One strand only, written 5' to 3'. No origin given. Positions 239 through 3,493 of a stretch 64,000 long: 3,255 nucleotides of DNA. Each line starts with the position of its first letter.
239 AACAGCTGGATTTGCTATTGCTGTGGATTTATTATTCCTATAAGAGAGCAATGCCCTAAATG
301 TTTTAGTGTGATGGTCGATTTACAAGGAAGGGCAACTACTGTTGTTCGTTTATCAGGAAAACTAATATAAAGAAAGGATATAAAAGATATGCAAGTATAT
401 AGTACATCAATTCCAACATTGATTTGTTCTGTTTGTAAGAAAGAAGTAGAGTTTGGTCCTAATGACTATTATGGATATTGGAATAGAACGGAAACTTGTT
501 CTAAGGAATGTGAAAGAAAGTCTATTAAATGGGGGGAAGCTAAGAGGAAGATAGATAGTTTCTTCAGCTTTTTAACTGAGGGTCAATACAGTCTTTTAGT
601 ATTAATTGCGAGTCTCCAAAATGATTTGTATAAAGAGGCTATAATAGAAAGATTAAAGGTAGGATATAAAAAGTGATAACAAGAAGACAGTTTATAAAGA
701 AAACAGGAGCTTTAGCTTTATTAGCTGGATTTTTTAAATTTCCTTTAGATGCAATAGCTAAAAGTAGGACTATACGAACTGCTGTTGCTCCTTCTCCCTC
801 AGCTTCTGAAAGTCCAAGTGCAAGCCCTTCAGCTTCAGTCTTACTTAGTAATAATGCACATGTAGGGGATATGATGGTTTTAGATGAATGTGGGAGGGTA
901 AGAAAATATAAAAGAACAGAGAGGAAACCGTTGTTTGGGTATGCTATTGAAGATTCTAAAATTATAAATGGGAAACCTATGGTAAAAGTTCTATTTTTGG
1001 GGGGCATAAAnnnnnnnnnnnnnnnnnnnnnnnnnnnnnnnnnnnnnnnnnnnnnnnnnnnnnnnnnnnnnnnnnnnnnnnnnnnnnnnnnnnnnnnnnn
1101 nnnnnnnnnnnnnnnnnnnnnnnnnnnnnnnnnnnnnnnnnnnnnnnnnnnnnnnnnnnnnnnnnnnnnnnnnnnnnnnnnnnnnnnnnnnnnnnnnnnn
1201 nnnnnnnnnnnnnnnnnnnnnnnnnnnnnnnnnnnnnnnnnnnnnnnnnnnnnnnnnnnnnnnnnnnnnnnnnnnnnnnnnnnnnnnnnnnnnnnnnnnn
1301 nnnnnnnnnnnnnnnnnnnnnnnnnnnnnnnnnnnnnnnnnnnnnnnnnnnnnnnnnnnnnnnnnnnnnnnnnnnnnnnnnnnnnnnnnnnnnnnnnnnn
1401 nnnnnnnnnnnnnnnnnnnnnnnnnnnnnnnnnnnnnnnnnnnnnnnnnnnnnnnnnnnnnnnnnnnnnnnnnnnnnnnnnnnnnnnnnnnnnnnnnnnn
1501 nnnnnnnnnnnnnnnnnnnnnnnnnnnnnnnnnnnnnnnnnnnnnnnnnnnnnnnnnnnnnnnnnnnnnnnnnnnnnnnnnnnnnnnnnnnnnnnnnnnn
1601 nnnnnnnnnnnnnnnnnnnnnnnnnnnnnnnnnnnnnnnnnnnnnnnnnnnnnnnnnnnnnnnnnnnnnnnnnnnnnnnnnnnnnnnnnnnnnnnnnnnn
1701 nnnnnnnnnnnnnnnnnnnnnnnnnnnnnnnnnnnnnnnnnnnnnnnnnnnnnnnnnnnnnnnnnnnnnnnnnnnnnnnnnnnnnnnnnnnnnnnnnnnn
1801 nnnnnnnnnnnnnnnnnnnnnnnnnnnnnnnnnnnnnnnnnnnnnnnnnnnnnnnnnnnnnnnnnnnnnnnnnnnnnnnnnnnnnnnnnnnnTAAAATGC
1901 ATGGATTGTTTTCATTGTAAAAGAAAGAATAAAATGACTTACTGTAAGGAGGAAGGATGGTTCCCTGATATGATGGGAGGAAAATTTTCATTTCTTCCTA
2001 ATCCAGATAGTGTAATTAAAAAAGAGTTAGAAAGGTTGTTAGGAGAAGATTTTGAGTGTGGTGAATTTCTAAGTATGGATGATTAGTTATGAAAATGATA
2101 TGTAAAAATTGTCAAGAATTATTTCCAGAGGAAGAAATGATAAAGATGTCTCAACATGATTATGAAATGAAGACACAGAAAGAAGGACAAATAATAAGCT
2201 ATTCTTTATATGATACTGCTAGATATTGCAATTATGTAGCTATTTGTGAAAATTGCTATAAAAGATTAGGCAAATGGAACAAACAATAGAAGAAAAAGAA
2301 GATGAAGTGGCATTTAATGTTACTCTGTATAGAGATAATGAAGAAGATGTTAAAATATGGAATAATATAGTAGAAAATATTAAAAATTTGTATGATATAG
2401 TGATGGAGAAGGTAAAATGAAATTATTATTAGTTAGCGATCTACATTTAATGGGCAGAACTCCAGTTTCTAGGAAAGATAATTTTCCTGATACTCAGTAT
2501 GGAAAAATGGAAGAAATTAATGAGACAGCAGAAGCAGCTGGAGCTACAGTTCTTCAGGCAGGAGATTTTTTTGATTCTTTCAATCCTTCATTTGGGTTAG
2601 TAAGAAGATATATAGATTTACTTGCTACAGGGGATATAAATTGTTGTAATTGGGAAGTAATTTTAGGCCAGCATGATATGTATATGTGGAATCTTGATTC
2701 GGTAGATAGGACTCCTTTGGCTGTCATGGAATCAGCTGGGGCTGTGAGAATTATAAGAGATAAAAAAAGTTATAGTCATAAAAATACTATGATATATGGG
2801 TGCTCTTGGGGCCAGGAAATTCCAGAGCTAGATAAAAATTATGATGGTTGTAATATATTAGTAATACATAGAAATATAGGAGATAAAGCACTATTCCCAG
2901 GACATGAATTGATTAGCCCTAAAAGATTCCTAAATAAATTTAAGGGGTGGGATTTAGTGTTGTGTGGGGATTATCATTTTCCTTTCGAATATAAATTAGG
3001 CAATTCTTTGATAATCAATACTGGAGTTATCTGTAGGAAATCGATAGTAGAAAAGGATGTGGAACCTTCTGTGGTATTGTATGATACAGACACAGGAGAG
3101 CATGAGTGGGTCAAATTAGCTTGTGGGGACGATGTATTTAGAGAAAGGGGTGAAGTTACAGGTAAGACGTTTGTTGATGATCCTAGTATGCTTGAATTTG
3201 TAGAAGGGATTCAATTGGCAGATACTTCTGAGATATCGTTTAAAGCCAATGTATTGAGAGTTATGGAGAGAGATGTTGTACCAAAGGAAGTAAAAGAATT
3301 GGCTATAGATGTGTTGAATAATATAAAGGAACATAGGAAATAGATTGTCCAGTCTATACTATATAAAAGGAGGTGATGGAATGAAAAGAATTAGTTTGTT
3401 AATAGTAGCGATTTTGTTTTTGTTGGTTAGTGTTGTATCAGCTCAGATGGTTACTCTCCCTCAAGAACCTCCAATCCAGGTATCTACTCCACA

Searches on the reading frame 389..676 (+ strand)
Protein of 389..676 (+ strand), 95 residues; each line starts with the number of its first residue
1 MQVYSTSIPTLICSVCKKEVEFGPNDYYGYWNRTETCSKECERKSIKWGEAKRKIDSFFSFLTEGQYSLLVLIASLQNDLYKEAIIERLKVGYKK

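Call 44: search_protein_families(library=pfam, proteins=[window:389-676:+], max_evalue=0.001)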
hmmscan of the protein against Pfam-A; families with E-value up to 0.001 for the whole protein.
window:389-676:+ (95 aa): 1 family
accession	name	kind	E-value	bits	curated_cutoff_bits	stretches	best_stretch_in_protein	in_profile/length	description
PF04570.20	zf-FLZ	-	0.00014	21.6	23.4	1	12-51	15-53/54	zinc-finger of the FCS-type, C2-C2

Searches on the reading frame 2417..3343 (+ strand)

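Call 23: search_protein_families(library=phrogs, proteins=[window:2417-3343:+], max_evalue=0.001)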
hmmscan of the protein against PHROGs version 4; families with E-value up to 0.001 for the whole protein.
window:2417-3343:+ (308 aa): 1 family
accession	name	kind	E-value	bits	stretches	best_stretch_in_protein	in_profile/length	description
phrog_100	-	DNA, RNA and nucleotide metabolism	6.8e-13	48.9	1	1-233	29-260/989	SbcD-like subunit of palindrome specific endonuclease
